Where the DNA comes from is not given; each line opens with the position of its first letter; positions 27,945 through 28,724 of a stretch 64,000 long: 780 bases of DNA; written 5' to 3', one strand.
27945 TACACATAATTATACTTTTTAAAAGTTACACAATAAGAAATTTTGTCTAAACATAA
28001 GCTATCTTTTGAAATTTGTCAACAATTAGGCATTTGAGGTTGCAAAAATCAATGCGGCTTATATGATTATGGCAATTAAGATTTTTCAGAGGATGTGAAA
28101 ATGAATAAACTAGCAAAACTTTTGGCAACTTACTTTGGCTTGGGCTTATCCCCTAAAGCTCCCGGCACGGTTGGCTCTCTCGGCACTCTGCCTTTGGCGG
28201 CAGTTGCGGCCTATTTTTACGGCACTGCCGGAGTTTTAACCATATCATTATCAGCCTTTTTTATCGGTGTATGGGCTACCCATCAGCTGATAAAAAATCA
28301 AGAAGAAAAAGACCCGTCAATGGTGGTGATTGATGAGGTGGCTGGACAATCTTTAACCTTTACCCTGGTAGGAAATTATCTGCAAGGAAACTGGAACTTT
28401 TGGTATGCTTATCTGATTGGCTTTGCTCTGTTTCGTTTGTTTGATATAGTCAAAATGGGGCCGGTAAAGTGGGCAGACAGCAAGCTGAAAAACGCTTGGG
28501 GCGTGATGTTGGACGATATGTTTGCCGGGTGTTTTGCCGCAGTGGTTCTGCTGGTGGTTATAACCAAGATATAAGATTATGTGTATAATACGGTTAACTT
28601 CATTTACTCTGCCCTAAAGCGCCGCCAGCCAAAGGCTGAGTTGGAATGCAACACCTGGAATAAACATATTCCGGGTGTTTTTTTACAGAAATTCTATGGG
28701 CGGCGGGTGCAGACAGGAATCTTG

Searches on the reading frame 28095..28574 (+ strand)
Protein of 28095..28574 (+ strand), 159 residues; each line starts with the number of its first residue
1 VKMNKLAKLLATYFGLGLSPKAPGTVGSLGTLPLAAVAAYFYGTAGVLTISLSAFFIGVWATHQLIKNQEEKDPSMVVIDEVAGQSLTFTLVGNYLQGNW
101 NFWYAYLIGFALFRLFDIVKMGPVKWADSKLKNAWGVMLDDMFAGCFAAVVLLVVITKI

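Call 74: search_protein_families(library=pfam, proteins=[window:28095-28574:+], max_evalue=0.001)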
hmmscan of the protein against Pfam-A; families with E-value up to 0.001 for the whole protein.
window:28095-28574:+ (159 aa): 1 family
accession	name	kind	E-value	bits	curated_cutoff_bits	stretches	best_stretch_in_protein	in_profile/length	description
PF04608.18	PgpA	-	1.1e-39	136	28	1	10-155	2-140/141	Phosphatidylglycerophosphatase A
